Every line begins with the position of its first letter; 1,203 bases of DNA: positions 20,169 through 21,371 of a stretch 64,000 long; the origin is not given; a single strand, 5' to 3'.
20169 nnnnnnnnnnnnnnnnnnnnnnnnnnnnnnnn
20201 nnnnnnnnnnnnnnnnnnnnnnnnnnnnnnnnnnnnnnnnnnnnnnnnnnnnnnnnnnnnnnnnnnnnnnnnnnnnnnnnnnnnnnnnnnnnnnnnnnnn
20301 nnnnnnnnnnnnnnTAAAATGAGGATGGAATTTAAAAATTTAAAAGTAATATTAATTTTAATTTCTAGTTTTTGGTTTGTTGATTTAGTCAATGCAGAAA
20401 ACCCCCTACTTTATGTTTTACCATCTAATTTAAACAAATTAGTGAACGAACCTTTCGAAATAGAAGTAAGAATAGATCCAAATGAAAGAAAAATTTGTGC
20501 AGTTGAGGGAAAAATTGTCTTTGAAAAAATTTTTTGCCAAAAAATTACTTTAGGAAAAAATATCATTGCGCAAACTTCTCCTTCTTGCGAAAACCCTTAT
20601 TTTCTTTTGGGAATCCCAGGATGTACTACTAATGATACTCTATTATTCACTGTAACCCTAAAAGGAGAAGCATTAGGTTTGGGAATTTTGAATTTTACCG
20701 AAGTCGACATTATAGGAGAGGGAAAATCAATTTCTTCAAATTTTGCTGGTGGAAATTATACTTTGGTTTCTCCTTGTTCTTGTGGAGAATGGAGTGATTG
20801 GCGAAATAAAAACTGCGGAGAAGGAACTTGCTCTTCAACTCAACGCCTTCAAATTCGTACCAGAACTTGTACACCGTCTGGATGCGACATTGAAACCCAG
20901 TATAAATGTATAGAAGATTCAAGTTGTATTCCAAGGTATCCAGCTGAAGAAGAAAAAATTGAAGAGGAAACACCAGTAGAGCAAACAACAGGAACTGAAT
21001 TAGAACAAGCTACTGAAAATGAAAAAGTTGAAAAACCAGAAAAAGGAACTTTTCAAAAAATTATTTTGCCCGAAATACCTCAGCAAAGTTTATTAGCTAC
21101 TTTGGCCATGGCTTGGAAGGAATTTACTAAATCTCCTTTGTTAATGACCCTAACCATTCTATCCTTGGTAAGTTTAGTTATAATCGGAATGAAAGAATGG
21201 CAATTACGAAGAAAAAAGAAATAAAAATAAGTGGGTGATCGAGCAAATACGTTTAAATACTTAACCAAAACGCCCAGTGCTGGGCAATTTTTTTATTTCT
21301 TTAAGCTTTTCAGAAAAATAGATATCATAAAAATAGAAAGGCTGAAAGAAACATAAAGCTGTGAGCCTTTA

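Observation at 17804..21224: Translationally coupled dockerin-protease / cohesin-anchor pair: a minimal surface-display module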

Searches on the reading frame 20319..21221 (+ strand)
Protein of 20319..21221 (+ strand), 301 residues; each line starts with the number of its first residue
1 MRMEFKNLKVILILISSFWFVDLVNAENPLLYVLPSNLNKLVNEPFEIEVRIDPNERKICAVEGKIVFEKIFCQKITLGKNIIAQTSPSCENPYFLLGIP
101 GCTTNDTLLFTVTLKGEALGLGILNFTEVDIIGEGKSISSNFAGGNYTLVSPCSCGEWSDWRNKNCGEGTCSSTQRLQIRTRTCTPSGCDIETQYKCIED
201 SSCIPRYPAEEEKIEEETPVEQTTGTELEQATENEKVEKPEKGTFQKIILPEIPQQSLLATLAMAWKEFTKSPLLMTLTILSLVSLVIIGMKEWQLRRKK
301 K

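Call 3: search_protein_families(library=pfam, proteins=[window:20319-21221:+], max_evalue=1)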
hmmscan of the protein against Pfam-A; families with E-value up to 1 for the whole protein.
window:20319-21221:+ (301 aa): 1 family
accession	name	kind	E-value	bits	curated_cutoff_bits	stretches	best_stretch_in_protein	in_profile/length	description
PF03954.19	Lectin_N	-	0.16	12.2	28.3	1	236-298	13-64/140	Hepatic lectin, N-terminal domain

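Call 4: search_protein_families(library=ncbifam, proteins=[window:20319-21221:+], max_evalue=1)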
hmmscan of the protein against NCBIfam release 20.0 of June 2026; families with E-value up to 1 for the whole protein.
window:20319-21221:+ (301 aa): 0 families

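Call 6: find_homologous_proteins(query=window:20319-21221:+, max_evalue=0.001)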
Query window:20319-21221:+ (301 aa): 31 proteins with E <= 0.001 among 1312 candidates.
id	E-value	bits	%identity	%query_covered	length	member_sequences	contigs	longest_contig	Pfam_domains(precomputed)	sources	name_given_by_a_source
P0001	1.0e-196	670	100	99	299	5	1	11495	-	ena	-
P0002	2.9e-150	517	79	94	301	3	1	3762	-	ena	-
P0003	7.9e-136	470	73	97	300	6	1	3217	-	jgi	jgi:hypothetical protein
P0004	6.4e-90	319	52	100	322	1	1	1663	-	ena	-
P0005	1.0e-86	309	53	98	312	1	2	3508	-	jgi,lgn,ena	-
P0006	2.0e-85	304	50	99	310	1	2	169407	-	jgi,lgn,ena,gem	-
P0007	9.7e-79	283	45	98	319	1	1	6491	-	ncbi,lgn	-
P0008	2.6e-75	271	40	100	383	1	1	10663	PF16403.12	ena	-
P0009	1.2e-73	266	45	96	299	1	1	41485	-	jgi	-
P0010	2.8e-73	265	47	94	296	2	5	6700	-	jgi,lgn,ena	-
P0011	4.6e-73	264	41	93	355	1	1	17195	PF16403.12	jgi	-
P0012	2.0e-69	252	42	99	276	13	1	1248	-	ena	-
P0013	8.2e-68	247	45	95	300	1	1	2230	-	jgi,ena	-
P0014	4.4e-66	241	44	100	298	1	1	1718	-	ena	-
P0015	5.8e-65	237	39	96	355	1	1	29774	PF16403.12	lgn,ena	-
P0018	6.6e-62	227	37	98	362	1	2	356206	PF16403.12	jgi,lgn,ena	-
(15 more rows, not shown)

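Call 9: search_solved_structures(query=A1, max_evalue=10, show_alignments=3)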
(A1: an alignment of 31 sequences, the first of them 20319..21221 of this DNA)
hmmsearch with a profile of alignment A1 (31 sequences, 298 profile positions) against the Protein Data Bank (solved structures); distinct sequences matched with E-value up to 10: 3.
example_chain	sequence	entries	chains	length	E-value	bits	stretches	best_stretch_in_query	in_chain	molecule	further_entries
9vee_A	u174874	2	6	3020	1.5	11.2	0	214-288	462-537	Piezo-type mechanosensitive ion channel component 2,Green fluorescent protein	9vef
6kg7_A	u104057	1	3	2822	5.5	9.3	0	213-288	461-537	Piezo-type mechanosensitive ion channel component 2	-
4hqf_A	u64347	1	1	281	8.8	8.7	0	154-214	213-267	Thrombospondin-related anonymous protein, TRAP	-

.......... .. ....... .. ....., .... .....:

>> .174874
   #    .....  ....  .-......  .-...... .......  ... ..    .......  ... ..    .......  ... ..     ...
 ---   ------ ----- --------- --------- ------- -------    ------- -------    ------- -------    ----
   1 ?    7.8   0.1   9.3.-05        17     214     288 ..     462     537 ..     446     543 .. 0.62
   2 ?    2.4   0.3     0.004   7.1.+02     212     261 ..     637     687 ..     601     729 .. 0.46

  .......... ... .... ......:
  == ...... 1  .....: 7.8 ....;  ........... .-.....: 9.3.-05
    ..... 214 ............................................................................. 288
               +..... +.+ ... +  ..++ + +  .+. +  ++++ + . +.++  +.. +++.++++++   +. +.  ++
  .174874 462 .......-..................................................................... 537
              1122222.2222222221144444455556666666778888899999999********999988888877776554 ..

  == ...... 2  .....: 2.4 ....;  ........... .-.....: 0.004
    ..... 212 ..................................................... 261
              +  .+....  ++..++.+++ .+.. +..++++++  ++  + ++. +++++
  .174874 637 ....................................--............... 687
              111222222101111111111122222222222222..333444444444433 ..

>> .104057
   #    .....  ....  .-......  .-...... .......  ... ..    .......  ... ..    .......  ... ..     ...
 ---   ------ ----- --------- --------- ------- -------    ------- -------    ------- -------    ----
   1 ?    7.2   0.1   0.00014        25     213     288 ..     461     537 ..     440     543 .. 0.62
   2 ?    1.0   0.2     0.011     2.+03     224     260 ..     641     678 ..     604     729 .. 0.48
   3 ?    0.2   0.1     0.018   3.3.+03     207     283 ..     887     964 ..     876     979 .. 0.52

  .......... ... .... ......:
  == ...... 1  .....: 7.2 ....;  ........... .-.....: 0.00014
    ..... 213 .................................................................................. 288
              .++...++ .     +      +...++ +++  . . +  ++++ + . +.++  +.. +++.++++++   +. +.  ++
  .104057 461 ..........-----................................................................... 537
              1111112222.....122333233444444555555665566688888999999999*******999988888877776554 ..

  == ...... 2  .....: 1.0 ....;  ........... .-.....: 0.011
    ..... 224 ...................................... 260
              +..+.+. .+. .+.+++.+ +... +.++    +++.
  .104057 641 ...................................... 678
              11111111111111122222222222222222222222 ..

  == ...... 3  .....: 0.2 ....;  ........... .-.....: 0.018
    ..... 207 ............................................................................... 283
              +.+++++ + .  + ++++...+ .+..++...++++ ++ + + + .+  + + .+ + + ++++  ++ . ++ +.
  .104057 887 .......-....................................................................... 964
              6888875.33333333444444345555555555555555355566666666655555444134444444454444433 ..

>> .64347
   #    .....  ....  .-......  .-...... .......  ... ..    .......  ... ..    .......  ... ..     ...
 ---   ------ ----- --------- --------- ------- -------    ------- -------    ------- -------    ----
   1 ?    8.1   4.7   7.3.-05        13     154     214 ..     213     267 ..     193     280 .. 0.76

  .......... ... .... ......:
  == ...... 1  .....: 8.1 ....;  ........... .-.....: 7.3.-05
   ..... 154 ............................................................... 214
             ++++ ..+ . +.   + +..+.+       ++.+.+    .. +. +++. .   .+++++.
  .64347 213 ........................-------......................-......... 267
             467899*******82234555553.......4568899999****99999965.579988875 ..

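Call 10: find_encoding_contigs(protein=P0006, flank=6000, max_places=3)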
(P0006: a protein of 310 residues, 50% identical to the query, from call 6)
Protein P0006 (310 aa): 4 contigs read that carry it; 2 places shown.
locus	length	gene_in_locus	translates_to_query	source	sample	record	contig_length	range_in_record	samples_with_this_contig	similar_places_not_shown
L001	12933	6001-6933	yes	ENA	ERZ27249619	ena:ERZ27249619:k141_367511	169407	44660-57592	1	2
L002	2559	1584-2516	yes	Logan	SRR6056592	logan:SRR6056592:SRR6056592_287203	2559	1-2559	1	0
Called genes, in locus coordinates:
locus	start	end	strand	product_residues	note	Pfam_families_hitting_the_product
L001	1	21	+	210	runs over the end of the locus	PF01471:PG_binding_1 (weak)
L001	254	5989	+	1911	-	PF19077:Big_13 (faint), PF00082:Peptidase_S8, PF20578:aBig_2, PF02494:HYR, PF16403:Bact_surface_Ig-like, PF00404:Dockerin_1 (weak)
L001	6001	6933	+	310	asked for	-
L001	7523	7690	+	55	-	-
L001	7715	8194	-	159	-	PF12844:HTH_19, PF13560:HTH_31, PF01381:HTH_3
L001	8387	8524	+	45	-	-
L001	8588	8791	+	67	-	PF00741:Gas_vesicle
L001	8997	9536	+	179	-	-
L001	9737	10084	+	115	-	PF00684:DnaJ_CXXCXGXG (faint)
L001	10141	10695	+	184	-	-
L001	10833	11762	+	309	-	PF07728:AAA_5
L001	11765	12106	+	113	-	-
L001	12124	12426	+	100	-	-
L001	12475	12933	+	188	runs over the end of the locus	PF00011:HSP20 (faint), PF17886:ArsA_HSP20 (weak)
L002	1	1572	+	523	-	?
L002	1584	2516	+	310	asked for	-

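Call 11: find_encoding_contigs(protein=P0018, flank=6000, max_places=3)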
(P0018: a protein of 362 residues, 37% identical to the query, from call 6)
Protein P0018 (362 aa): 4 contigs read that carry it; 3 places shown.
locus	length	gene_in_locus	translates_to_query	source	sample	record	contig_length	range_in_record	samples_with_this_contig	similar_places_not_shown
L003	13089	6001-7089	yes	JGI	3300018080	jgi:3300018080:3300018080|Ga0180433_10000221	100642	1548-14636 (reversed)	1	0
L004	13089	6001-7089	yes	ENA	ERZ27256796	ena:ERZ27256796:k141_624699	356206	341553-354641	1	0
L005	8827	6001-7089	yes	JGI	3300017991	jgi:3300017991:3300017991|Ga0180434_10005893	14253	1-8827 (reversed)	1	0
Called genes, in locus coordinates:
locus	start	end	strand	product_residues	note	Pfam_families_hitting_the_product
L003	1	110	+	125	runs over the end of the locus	PF00294:PfkB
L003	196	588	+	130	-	-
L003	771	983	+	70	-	PF18863:AbiJ_NTD4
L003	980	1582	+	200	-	PF18863:AbiJ_NTD4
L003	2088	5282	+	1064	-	-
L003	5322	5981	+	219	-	-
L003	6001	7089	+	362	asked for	PF16403:Bact_surface_Ig-like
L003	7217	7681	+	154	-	-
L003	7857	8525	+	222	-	PF03575:Peptidase_S51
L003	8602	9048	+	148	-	PF00583:Acetyltransf_1, PF13527:Acetyltransf_9 (faint), PF13673:Acetyltransf_10, PF13508:Acetyltransf_7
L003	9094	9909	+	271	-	PF01209:Ubie_methyltran (weak), PF13489:Methyltransf_23, PF05175:MTS (weak), PF13847:Methyltransf_31, PF08241:Methyltransf_11, PF08242:Methyltransf_12, PF13649:Methyltransf_25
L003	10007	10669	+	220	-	PF01596:Methyltransf_3, PF04989:RMNT_CmcI (weak), PF13578:Methyltransf_24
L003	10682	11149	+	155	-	PF00583:Acetyltransf_1, PF13673:Acetyltransf_10, PF13508:Acetyltransf_7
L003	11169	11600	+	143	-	PF04463:2-thiour_desulf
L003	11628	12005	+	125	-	-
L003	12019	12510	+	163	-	PF00293:NUDIX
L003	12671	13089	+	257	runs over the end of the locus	PF01209:Ubie_methyltran, PF13489:Methyltransf_23, PF08241:Methyltransf_11, PF08242:Methyltransf_12, PF13649:Methyltransf_25, PF13847:Methyltransf_31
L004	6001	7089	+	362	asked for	PF16403:Bact_surface_Ig-like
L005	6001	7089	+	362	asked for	PF16403:Bact_surface_Ig-like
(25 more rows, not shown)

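Call 16: find_related_loci(query=A1, collection=genome_contigs, flank=8000)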
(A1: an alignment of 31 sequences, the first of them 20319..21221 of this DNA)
Query A1 (301 aa) in genome_contigs; peptide patterns used: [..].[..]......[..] (x = any residue, [..] = any of these).
177 stretches matched a pattern; 13 encode a relative of the query (tblastn E <= 1e-3); 13 distinct loci.
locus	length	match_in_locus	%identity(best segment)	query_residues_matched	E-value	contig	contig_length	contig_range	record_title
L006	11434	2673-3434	40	3-234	9e-57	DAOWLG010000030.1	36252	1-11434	MAG TPA_asm: Candidatus Nealsonbacteria bacterium isolate CSMAG_2115 CSMAG_2115_k141_2302010_length_36252_cov_37.9775, w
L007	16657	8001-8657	48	10-210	6e-55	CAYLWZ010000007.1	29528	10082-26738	MAG TPA_asm: uncultured Candidatus Saccharibacteria bacterium isolate binchicken_co262_119 genome assembly, contig: NODE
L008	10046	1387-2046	41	8-213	2e-53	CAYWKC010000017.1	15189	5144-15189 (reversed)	MAG TPA_asm: uncultured Candidatus Saccharibacteria bacterium isolate SRP178699_co1_634 genome assembly, contig: NODE_50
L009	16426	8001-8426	45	11-152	7e-38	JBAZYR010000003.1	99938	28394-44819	MAG: Candidatus Staskawiczbacteria bacterium isolate SO_2017_GW1_85 NODE_1379_length_99938_cov_1.408141_OW334_2017, whol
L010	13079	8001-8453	43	2-149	2e-37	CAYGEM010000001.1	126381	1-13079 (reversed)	MAG TPA_asm: uncultured Candidatus Saccharibacteria bacterium isolate ERP113451_co2_195 genome assembly, contig: NODE_22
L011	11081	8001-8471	42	4-152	5e-35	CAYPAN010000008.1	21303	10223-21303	MAG TPA_asm: uncultured Candidatus Saccharibacteria bacterium isolate binchicken_co241_293 genome assembly, contig: NODE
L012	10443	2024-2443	45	8-149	1e-34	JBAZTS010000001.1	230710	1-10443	MAG: Candidatus Paceibacterota bacterium isolate SO_2017_GW1_209 NODE_420_length_230710_cov_6.382726_OW334_2017, whole g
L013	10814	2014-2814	28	5-300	2e-34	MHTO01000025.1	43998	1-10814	MAG: Candidatus Wildermuthbacteria bacterium GWA2_46_15 gwa2_scaffold_6959, whole genome shotgun sequence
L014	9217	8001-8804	29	4-299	3e-32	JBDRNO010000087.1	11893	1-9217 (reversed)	MAG: Bacteroidota bacterium isolate MEGAHIT-group-1.892 k141_9942729, whole genome shotgun sequence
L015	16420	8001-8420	41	12-151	7e-31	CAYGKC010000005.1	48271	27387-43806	MAG TPA_asm: uncultured Gammaproteobacteria bacterium isolate ERP113451_co4_284 genome assembly, contig: NODE_195_length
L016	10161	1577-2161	36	1-191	2e-30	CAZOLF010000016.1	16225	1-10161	MAG TPA_asm: uncultured Candidatus Saccharibacteria bacterium isolate SRP219642_co7_584 genome assembly, contig: NODE_51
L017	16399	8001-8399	40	17-149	3e-30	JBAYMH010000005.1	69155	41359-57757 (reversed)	MAG: Candidatus Paceibacterota bacterium isolate SO_2016_LW1_35 scaffold00225_LW64-88_2016, whole genome shotgun sequenc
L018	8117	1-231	49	73-149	6e-23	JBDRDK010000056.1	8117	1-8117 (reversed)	MAG: bacterium isolate MEGAHIT-group-1.245 k141_13130339, whole genome shotgun sequence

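Call 17: predict_structure(alignment_id=A1)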
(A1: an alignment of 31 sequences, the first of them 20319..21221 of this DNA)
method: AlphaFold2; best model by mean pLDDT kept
length: 301 residues; sequences in the alignment: 31
mean_pLDDT: 80.8   pTM: 0.52
mean pLDDT of the five models: 80.8, 80.4, 79.8, 79.7, 78.6
residues with pLDDT >= 90: 168; 70-90: 42; 50-70: 40; < 50: 51
segments of 3 or more residues with pLDDT < 50: 210-256
pLDDT, mean of each block of 10 residues (from residue 1): 58 64 70 97 96 96 98 98 98 98 98 96 98 97 97 86 92 94 81 93 73 45 40 43 43 53 66 81 91 88 69
secondary structure, 60 per line:
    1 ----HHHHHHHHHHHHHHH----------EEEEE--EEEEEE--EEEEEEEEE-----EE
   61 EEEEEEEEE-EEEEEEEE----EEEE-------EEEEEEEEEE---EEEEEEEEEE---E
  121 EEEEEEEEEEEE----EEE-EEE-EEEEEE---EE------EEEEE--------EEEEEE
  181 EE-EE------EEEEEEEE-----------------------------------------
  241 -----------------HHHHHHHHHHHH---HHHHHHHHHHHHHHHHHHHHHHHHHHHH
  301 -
elements in order: H5-19 E30-34 E37-42 E45-53 E59-69 E71-78 E83-86 E94-103 E107-116 E120-132 E137-139 E141-143 E145-150 E162-166 E175-182 E192-199 H258-269 H273-300

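Call 20: fold_search(model_id=the predicted structure, library=pdb)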
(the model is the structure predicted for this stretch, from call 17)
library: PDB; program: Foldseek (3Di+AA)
matches with E <= 10: 1994; with E <= 0.001: 30
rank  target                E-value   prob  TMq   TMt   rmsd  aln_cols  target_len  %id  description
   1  2xdh                  1.2e-08  1.00  0.33  0.67   3.5       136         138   15  Non-cellulosomal cohesin from the hyperthermophilic archaeon Archaeoglobus fulgidus (released 2010-05-26)
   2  6kgc_A                2.6e-08  1.00  0.35  0.69   3.3       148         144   12  Crystal structure of CaDoc0917(R49D)-CaCohA2 complex at pH 5.4 (released 2020-07-08)
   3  6kgf_C                4.0e-08  1.00  0.35  0.66   3.4       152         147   14  Crystal structure of CaDoc0917(R16D)-CaCohA2 complex at pH 8.2 (released 2020-07-08)
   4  6kgd_A                5.2e-08  1.00  0.35  0.67   3.3       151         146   13  Crystal structure of CaDoc0917(R49D)-CaCohA2 complex at pH 8.0 (released 2020-07-08)
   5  6kgf_A                7.6e-08  1.00  0.35  0.67   3.4       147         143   14  Crystal structure of CaDoc0917(R16D)-CaCohA2 complex at pH 8.2 (released 2020-07-08)
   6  4ums                  9.4e-08  1.00  0.35  0.65   3.1       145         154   16  The crystal structure of the seventh ScaB type I cohesin from Pseudobacteroides cellulosolvens (released 2015-05-06)
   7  4fl4_C                9.9e-08  1.00  0.35  0.34   9.1       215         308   10  Scaffoldin conformation and dynamics revealed by a ternary complex from the Clostridium thermocellum cellulosome (released 2012-06-27)
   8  5n5p_A                2.9e-07  1.00  0.36  0.74   2.7       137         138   14  Crystal structure of Ruminococcus flavefaciens' type III complex containing the fifth cohesin from scaffoldin B and th (released 2018-02-28)
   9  5n5p_C                3.6e-07  1.00  0.36  0.74   2.7       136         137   14  Crystal structure of Ruminococcus flavefaciens' type III complex containing the fifth cohesin from scaffoldin B and th (released 2018-02-28)
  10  4fl4_I                5.3e-07  1.00  0.35  0.34   9.3       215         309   10  Scaffoldin conformation and dynamics revealed by a ternary complex from the Clostridium thermocellum cellulosome (released 2012-06-27)
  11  6kge_A                7.8e-07  1.00  0.34  0.67   3.4       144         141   13  Crystal structure of CaDoc0917(R16D)-CaCohA2 complex at pH 5.5 (released 2020-07-08)
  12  1g1k_A                8.2e-07  1.00  0.34  0.67   3.4       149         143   11  COHESIN MODULE FROM THE CELLULOSOME OF CLOSTRIDIUM CELLULOLYTICUM (released 2000-11-22)
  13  5m2s_A                9.6e-07  1.00  0.35  0.70   3.1       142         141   13  R. flavefaciens' third ScaB cohesin in complex with a group 1 dockerin (released 2017-07-05)
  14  4uyp_A                1.7e-06  1.00  0.34  0.64   3.3       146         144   12  High resolution structure of the third cohesin ScaC in complex with the ScaB dockerin with a mutation in the N-termina (released 2015-04-15)
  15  5m0y_A                4.9e-06  1.00  0.31  0.50   4.5       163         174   13  Crystal Structure of the CohScaA-XDocCipB type II complex from Clostridium thermocellum at 1.5Angstrom resolution (released 2017-09-06)
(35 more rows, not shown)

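Call 30: find_related_loci(query=A1, collection=metagenome_contigs, flank=8000)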
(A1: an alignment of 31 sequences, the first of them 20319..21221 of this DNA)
Query A1 (301 aa) in metagenome_contigs; peptide patterns used: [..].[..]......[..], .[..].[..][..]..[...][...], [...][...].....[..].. (x = any residue, [..] = any of these).
367 stretches matched a pattern; 90 encode a relative of the query (tblastn E <= 1e-3); the best 80 are kept; 80 distinct loci.
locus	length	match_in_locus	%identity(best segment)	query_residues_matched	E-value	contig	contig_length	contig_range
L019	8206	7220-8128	81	1-301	3e-155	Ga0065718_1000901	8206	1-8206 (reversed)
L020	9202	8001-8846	78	20-301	1e-138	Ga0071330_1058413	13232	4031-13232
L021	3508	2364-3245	53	8-296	3e-91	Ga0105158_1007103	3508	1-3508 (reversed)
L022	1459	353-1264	49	1-301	6e-88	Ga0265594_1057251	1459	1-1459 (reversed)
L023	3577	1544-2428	51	2-296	2e-79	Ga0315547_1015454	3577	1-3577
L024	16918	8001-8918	50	4-301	2e-77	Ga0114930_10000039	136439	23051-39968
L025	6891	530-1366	47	17-300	1e-75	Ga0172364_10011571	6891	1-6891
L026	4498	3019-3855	47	17-300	1e-74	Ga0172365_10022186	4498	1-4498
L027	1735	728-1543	42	3-301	3e-76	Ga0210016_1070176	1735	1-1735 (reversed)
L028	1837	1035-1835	41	3-296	6e-73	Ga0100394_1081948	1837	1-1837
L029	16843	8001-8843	44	12-301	6e-70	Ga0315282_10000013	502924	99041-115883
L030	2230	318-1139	45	8-293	3e-71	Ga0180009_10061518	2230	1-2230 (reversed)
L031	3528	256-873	51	27-230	2e-67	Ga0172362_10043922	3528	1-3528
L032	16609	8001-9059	37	7-301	8e-66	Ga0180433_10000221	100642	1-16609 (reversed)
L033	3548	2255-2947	44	6-217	8e-61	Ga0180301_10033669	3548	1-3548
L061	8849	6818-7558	30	2-301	4e-38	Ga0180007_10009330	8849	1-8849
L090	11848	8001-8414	42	12-149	1e-30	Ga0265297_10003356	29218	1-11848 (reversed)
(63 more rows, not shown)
